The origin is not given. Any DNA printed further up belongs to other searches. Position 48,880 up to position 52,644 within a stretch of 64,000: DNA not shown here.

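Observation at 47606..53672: Orphan operon of three prepilin-type proteins, including a giant pseudopilin of about 1146 aa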

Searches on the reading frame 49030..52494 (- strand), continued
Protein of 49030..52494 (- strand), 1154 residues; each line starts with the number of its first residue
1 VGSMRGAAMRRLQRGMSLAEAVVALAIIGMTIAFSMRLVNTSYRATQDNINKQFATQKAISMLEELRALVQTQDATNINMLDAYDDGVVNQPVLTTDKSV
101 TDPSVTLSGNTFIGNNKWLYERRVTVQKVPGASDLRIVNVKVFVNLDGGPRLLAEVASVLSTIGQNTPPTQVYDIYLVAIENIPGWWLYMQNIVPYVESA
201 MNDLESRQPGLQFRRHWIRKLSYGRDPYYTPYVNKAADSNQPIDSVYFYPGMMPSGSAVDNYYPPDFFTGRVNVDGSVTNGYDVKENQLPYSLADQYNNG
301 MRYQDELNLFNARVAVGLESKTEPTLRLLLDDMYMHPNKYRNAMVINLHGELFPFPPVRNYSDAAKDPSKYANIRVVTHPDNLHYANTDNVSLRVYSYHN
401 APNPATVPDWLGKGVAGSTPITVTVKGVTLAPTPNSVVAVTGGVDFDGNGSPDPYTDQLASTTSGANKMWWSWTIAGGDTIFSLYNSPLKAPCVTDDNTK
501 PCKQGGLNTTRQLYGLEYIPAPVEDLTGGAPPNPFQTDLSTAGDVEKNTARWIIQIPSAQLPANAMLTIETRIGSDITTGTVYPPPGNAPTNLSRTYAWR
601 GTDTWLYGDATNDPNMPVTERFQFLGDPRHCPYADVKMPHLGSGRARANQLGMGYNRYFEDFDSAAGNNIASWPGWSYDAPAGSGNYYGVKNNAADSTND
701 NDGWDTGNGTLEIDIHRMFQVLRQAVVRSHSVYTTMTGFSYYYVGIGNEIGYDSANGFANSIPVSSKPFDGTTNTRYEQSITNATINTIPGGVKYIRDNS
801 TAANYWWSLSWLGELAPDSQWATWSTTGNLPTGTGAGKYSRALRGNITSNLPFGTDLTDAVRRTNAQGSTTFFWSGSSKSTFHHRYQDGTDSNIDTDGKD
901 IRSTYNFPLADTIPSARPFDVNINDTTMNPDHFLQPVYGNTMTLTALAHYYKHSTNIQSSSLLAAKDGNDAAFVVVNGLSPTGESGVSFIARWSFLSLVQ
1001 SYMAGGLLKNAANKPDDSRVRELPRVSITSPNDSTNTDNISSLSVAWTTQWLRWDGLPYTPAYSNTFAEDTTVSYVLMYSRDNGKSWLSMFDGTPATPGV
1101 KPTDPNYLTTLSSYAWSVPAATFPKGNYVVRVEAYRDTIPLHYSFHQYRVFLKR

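Call 70: predict_structure(alignment_id=A4)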
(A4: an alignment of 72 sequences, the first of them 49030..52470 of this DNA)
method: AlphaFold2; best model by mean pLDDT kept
length: 1146 residues; sequences in the alignment: 72
mean_pLDDT: 91.7   pTM: 0.86
mean pLDDT of the five models: 91.7, 91.6, 90.9, 89.9, 89.8
residues with pLDDT >= 90: 888; 70-90: 218; 50-70: 28; < 50: 12
segments of 3 or more residues with pLDDT < 50: 1-6, 65-68
pLDDT, mean of each block of 10 residues (from residue 1): 50 73 78 80 91 90 59 80 90 88 88 91 74 91 91 67 97 92 88 90 95 97 98 97 96 95 97 96 97 97 97 97 96 96 96 95 96 98 98 91 88 97 95 95 94 94 96 98 87 89 94 95 89 95 98 97 94 79 94 97 94 97 97 94 96 91 93 92 84 86 95 96 93 95 88 95 96 93 96 93 97 96 97 96 93 95 90 89 92 89 90 90 90 94 91 95 95 68 90 96 94 96 87 95 94 94 96 94 96 95 96 93 95 94 90
secondary structure, 60 per line:
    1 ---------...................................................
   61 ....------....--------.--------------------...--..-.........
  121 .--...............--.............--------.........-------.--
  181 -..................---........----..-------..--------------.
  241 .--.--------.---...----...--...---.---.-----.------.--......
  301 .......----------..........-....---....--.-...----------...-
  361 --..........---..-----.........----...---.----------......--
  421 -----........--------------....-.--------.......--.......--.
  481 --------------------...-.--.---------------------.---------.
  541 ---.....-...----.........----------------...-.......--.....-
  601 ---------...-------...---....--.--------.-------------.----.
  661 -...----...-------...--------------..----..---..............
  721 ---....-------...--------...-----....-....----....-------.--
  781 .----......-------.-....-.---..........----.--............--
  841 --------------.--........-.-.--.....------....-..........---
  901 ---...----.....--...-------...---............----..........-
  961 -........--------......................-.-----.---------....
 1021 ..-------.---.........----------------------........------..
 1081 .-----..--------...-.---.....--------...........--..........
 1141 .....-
elements in order (helices of 4 or more, strands of 3 or more residues): H10-64 H71-74 E104-106 E112-121 E124-138 E141-153 E162-170 H182-199 E203-210 E264-266 E269-271 H295-307 H318-327 H329-332 E336-339 E344-346 E357-359 E363-372 E383-391 E413-418 E429-433 E448-451 E462-468 E471-477 E544-548 E557-565 E586-592 H595-599 H626-629 E669-671 E679-681 H707-720 E724-727 E735-737 E754-757 H759-762 E767-770 E786-791 H810-819 E827-835 H858-865 E872-876 E883-886 H888-897 E904-906 E911-915 E934-945 E950-959 E962-969 H978-999 E1017-1022 E1034-1042 E1065-1072 E1079-1081 E1105-1109 E1118-1128 E1131-1145

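Call 73: fold_search(model_id=the predicted structure, library=pdb)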
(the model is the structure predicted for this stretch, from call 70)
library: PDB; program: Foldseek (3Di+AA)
matches with E <= 10: 1036; with E <= 0.001: 0
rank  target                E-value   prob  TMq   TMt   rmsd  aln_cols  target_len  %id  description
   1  4e0s_A                3.4e-03  0.16  0.07  0.05  23.6       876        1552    8  Crystal Structure of C5b-6 (released 2012-04-18)
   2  5lxv_C                4.7e-03  0.92  0.09  0.40  10.8       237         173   12  Crystal structure of Ruminococcus flavefaciens scaffoldin C cohesin in complex with a dockerin from an uncharacterized (released 2016-10-19)
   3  5lxv_A                5.3e-03  0.96  0.09  0.45   9.1       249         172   11  Crystal structure of Ruminococcus flavefaciens scaffoldin C cohesin in complex with a dockerin from an uncharacterized (released 2016-10-19)
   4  8cml_E                5.3e-03  0.16  0.07  0.11  25.5       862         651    8  Cryo-EM structure of complement C5 in complex with nanobodies UNbC5-1 and UNbC5-2 (released 2023-09-27)
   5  9u61_E                5.6e-03  0.11  0.07  0.05  32.2       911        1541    9  CP/MBL pathways C3 convertase C4b2a and C3 complex (released 2026-01-14)
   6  5jpm_A                8.2e-03  0.20  0.08  0.13  23.8       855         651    8  Structure of the complex of human complement C4 with MASP-2 rebuilt using iMDFF (released 2016-08-10)
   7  8u01                  8.2e-03  0.14  0.08  0.10  26.5       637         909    8  Crystal Structure of the Glycoside Hydrolase Family 2 TIM Barrel-domain Containing Protein from Phocaeicola plebeius (released 2023-09-27)
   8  3lpw_A                1.3e-02  0.87  0.08  0.36  11.5       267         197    8  Crystal structure of the FnIII-tandem A77-A78 from the A-band of titin (released 2010-09-08)
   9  8uh2_A                1.3e-02  0.08  0.07  0.11  30.6       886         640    9  Complex of C3b with the inhibitor albicin (released 2024-05-08)
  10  9lc0_I                1.3e-02  0.06  0.08  0.07  52.3      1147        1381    7  tail complex of mature phage N4 (released 2025-04-16)
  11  3lpw_B                1.5e-02  0.87  0.08  0.38  14.5       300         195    8  Crystal structure of the FnIII-tandem A77-A78 from the A-band of titin (released 2010-09-08)
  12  9fx3_A                2.2e-02  0.09  0.06  0.06  25.5       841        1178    6  Structure of active human CD109 (released 2025-03-19)
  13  6pal_A                2.4e-02  0.96  0.08  0.21  13.6       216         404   11  Bacteroides uniformis endo-laminarinase BuGH158 from the beta(1,3)-glucan utilization locus (released 2020-04-01)
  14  7ba2_A                2.6e-02  0.23  0.08  0.16  14.0       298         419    7  D319A mutant of the PilB minor pilin from Streptococcus sanguinis (released 2021-04-28)
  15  9u61_C                2.6e-02  0.06  0.06  0.10  32.1       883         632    9  CP/MBL pathways C3 convertase C4b2a and C3 complex (released 2026-01-14)
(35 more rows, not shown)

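Call 75: search_protein_families(library=ncbifam, proteins=[L043:4578-5084:+, L043:5096-5650:+, L043:5669-7222:+, L043:7227-8375:+, L043:15485-16978:+, L043:16878-18434:+, L043:18446-19222:+, L043:19259-20383:+, L043:20386-22011:+, L043:22025-22693:+], max_evalue=0.001)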
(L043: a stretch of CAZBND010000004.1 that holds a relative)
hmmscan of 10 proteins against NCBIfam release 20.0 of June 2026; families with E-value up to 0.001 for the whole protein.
L043:4578-5084:+ (168 aa): 4 families
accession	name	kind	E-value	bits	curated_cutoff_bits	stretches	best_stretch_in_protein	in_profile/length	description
NF047828.1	T3SSXpsI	equivalog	2.1e-07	31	150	1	7-57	2-52/132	type II secretion system protein XpsI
NF041013.1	T4P_ComGE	equivalog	5.8e-07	29.5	49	1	7-58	4-55/83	competence type IV pilus minor pilin ComGE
TIGR02523.1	type_IV_pilV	equivalog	2.2e-06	28.2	52.2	1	7-63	2-58/139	type IV pilus modification protein PilV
TIGR01708.2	typeII_sec_gspH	equivalog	4.9e-05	23.4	80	1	6-53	1-51/169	type II secretion system minor pseudopilin GspH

L043:5096-5650:+ (184 aa): 1 family
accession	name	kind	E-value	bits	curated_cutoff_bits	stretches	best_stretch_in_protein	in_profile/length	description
TIGR02599.1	TIGR02599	subfamily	0.0003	20.1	256.5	1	9-72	1-64/361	Verru_Chthon cassette protein C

L043:5669-7222:+ (517 aa): 0 families

L043:7227-8375:+ (382 aa): 4 families
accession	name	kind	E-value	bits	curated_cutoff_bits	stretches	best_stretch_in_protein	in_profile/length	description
NF041881.1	PTPDL_fam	equivalog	6.2e-09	35.4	200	1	16-71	2-62/339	PTPDL family protein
NF047433.1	Lepto_7_Nterm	domain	1.9e-05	24.3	43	1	20-68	9-58/63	LA_0442/LA_0875 N-terminal domain-containing protein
NF047432.1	LA_3334_fam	equivalog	7.6e-05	22.4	200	1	28-77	61-110/280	LA_3334 family protein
NF047503.1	LB_137_fam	subfamily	0.00018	20.9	200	1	19-69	6-56/288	LB_137 family protein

L043:15485-16978:+ (497 aa): 26 families (the best 25 are shown)
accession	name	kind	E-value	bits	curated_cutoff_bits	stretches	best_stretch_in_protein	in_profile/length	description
TIGR00132.1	gatA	equivalog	1.5e-185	617.4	481.1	1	16-482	2-465/466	Asp-tRNA(Asn)/Glu-tRNA(Gln) amidotransferase subunit GatA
NF005688.0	PRK07488.1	equivalog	7.1e-98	328.5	532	1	8-485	9-470/474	indoleacetamide hydrolase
NF006631.0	PRK09201.1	equivalog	2.8e-96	323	461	1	9-478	6-452/466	AtzE family amidohydrolase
TIGR02715.1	amido_AtzE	subfamily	1.2e-93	314.5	425.75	1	13-478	3-445/452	AtzE family amidohydrolase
NF005565.0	PRK07235.1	subfamily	1.8e-91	307.3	545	1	19-483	33-503/506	amidase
NF004815.0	PRK06169.1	equivalog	3.4e-90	302.8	506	2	8-309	8-309/471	amidase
NF005517.0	PRK07139.1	equivalog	7.7e-79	265.5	546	1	71-478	33-430/439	amidase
NF005687.0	PRK07487.1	subfamily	4.5e-76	256.5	428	1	9-479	7-454/468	amidase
NF005450.0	PRK07042.1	equivalog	6e-76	255.8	458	1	8-486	5-457/464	amidase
NF006006.0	PRK08137.1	equivalog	6.2e-73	246.4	534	1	14-481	38-511/529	amidase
NF005686.0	PRK07486.1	subfamily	9.6e-73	245.5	465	2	8-306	12-313/486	amidase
NF009119.0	PRK12470.1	equivalog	1.3e-67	228.9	498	1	16-490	15-461/462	amidase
NF004816.0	PRK06170.1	equivalog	7.9e-67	226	503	1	12-481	14-482/493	amidase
NF004717.0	PRK06061.1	equivalog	5.1e-65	220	498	2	17-302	24-309/483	amidase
NF005460.0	PRK07056.1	subfamily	5.4e-65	220.1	447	1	16-482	14-454/457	amidase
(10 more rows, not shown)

L043:16878-18434:+ (518 aa): 9 families
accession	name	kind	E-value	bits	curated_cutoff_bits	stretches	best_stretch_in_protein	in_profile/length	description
NF004012.0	PRK05477.1-2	equivalog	6.5e-194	645.1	338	1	42-517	3-479/481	Asp-tRNA(Asn)/Glu-tRNA(Gln) amidotransferase subunit GatB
NF004014.0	PRK05477.1-4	equivalog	9.1e-185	614.9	414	1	42-516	2-474/475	Asp-tRNA(Asn)/Glu-tRNA(Gln) amidotransferase subunit GatB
NF004011.1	PRK05477.1-1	equivalog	5.8e-177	589.2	680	1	42-516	2-473/475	Asp-tRNA(Asn)/Glu-tRNA(Gln) amidotransferase subunit GatB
TIGR00133.1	gatB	equivalog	1.8e-169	564.3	314.8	1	42-516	3-480/481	Asp-tRNA(Asn)/Glu-tRNA(Gln) amidotransferase subunit GatB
NF004015.0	PRK05477.1-5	equivalog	1e-165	552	628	1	37-516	9-486/488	Asp-tRNA(Asn)/Glu-tRNA(Gln) amidotransferase subunit GatB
NF004013.0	PRK05477.1-3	equivalog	2.9e-157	524.2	653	1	37-514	11-497/501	Asp-tRNA(Asn)/Glu-tRNA(Gln) amidotransferase subunit GatB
NF003107.0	PRK04028.1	equivalog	4.8e-52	177.2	456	2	282-516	400-624/630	Glu-tRNA(Gln) amidotransferase subunit GatE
TIGR00134.1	gatE_arch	equivalog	1.6e-45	155.5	319.55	2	283-516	395-618/622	Glu-tRNA(Gln) amidotransferase subunit GatE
NF011291.0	PRK14703.1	equivalog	3.9e-38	131.2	681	1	342-516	598-767/769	glutamine--tRNA ligase/YqeY domain fusion protein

L043:18446-19222:+ (258 aa): 20 families
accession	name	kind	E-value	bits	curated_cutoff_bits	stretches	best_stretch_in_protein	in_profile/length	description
TIGR00735.1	hisF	equivalog_domain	4.8e-113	376.6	294.55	1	1-257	1-254/254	imidazole glycerol phosphate synthase subunit HisF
TIGR03572.1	WbuZ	equivalog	3.5e-83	278.5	299.7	1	1-237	1-232/232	glycosyl amidation-associated protein WbuZ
NF038364.1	AglZ_HisF2_fam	equivalog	4e-68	229.5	310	1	3-238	2-231/248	AglZ/HisF2 family acetamidino modification protein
NF010112.0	PRK13585.1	equivalog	9.5e-42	143.2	243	1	5-247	4-236/241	1-(5-phosphoribosyl)-5-[(5-phosphoribosylamino)methylideneamino]imidazole-4-carboxamide isomerase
TIGR00007.1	TIGR00007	equivalog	8.4e-36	123.7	228.95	1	6-224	1-211/231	1-(5-phosphoribosyl)-5-[(5-phosphoribosylamino)methylideneamino]imidazole-4-carboxamide isomerase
TIGR01919.1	hisA-trpF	equivalog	4.6e-23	82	306.45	1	6-244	5-237/243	bifunctional 1-(5-phosphoribosyl)-5-((5-phosphoribosylamino)methylideneamino)imidazole-4-carboxamide isomerase/phosphoribosylanthranilate is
NF003156.0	PRK04128.1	equivalog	2e-15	57.3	285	1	5-226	3-206/231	1-(5-phosphoribosyl)-5-((5-phosphoribosylamino)methylideneamino)imidazole-4-carboxamide isomerase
NF010113.0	PRK13586.1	equivalog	4.7e-15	55.9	238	1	5-220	3-207/232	1-(5-phosphoribosyl)-5-((5-phosphoribosylamino)methylideneamino)imidazole-4-carboxamide isomerase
NF010114.0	PRK13587.1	equivalog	2.3e-13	50.4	305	1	46-229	48-218/234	1-(5-phosphoribosyl)-5-((5-phosphoribosylamino)methylideneamino)imidazole-4-carboxamide isomerase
TIGR00734.1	hisAF_rel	hypoth_equivalog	4e-09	36.6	179.85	1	7-105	124-215/221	HisA/HisF family protein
NF010712.0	PRK14114.1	equivalog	1.1e-08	34.9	327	1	7-212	4-198/241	1-(5-phosphoribosyl)-5-((5-phosphoribosylamino)methylideneamino)imidazole-4-carboxamide isomerase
NF003198.0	PRK04169.1-2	subfamily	1.3e-06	27.7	247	1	55-106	178-229/249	geranylgeranylglyceryl/heptaprenylglyceryl phosphate synthase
NF005574.0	PRK07259.1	equivalog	2.6e-06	26.6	269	0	61-115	224-278/304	dihydroorotate dehydrogenase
TIGR02129.1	hisA_euk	equivalog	4e-06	26.7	229.3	1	6-233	3-236/255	phosphoribosylformimino-5-aminoimidazole carboxamide ribotide isomerase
TIGR03997.1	mycofact_OYE_2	equivalog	1.3e-05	23.8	793.15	0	184-229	266-311/645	mycofactocin system FadH/OYE family oxidoreductase 2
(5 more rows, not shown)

L043:19259-20383:+ (374 aa): 20 families
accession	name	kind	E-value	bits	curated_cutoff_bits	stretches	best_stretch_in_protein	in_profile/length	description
TIGR01420.1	pilT_fam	subfamily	7.2e-120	400.3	319.1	1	17-358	2-342/343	PilT/PilU family type 4a pilus ATPase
TIGR02525.1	plasmid_TraJ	equivalog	1.2e-39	136.4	368.3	1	93-352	100-365/372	plasmid transfer ATPase TraJ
NF041000.1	ATPase_ComGA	equivalog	7.6e-39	133.3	300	1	21-261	4-249/267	competence type IV pilus ATPase ComGA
TIGR02524.1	dot_icm_DotB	equivalog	1e-38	133.5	463.3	1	16-318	5-318/358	Dot/Icm type IV secretion system ATPase DotB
TIGR02533.1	type_II_gspE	equivalog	1e-35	123.4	630.25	1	127-257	233-359/486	type II secretion system ATPase GspE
NF007755.0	PRK10436.1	equivalog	2.1e-34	119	617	1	6-256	78-334/465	type II secretion system protein GspE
TIGR02538.1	type_IV_pilB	equivalog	3.8e-34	118.2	675.65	1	4-257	172-432/564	type IV-A pilus assembly ATPase PilB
NF053534.1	T4PilAsmATPsTfpB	equivalog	4.8e-31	107.8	850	1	5-257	193-452/584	type IV pilus assembly ATPase TfpB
TIGR02788.1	VirB11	equivalog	6.6e-16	58.2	249.95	1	135-262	142-270/308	P-type DNA transfer ATPase VirB11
NF058587.1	archaellum_moto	equivalog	1.5e-14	53.7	550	1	140-254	278-393/527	archaellum flagellar ATPase motor FlaI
TIGR03819.1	heli_sec_ATPase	hypoth_equivalog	7.1e-12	45.2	373.15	1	124-253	166-296/340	TadA family conjugal transfer-associated ATPase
TIGR02782.1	TrbB_P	equivalog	9.2e-12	44.8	304.55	1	140-257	139-255/303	P-type conjugative transfer ATPase TrbB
NF053672.1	bindosome_BasE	exception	1.5e-09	37.2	1000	1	140-267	273-401/512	bindosome assembly system ATPase subunit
NF010407.0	PRK13833.1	subfamily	4.5e-09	36.2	499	1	140-257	147-262/323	conjugal transfer protein TrbB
NF010469.0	PRK13894.1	subfamily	4.8e-09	36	508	1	140-259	152-269/320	conjugal transfer ATPase TrbB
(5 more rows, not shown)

L043:20386-22011:+ (541 aa): 19 families
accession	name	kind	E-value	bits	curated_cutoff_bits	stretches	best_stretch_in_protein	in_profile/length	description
TIGR02533.1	type_II_gspE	equivalog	5.6e-141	470.5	630.25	1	164-540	111-486/486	type II secretion system ATPase GspE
TIGR02538.1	type_IV_pilB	equivalog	9.9e-128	427.2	675.65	1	166-540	185-562/564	type IV-A pilus assembly ATPase PilB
NF007755.0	PRK10436.1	equivalog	1.9e-116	389.5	617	1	157-540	80-459/465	type II secretion system protein GspE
NF053534.1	T4PilAsmATPsTfpB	equivalog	7.3e-114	381.3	850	1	167-540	206-582/584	type IV pilus assembly ATPase TfpB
NF041000.1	ATPase_ComGA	equivalog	4.9e-77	258.5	300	1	167-433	1-266/267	competence type IV pilus ATPase ComGA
TIGR01420.1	pilT_fam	subfamily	2.6e-48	165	319.1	1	167-440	3-276/343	PilT/PilU family type 4a pilus ATPase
TIGR02525.1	plasmid_TraJ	equivalog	4.5e-22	78.5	368.3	1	261-433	120-299/372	plasmid transfer ATPase TraJ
TIGR02524.1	dot_icm_DotB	equivalog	2.7e-19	69.6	463.3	1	295-412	133-259/358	Dot/Icm type IV secretion system ATPase DotB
TIGR02782.1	TrbB_P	equivalog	1.7e-17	63.7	304.55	1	286-429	127-270/303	P-type conjugative transfer ATPase TrbB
TIGR02788.1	VirB11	equivalog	1.9e-16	60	249.95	1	299-426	147-279/308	P-type DNA transfer ATPase VirB11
TIGR03819.1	heli_sec_ATPase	hypoth_equivalog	2.9e-16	59.6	373.15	1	253-434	134-322/340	TadA family conjugal transfer-associated ATPase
NF058587.1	archaellum_moto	equivalog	4.9e-16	58.6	550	1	299-411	278-395/527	archaellum flagellar ATPase motor FlaI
NF010407.0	PRK13833.1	subfamily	5.9e-15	55.5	499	1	299-429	147-277/323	conjugal transfer protein TrbB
NF010469.0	PRK13894.1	subfamily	3.9e-13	49.4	508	1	296-428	150-283/320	conjugal transfer ATPase TrbB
NF053672.1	bindosome_BasE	exception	1e-10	41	1000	1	301-420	275-400/512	bindosome assembly system ATPase subunit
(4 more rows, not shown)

L043:22025-22693:+ (222 aa): 0 families
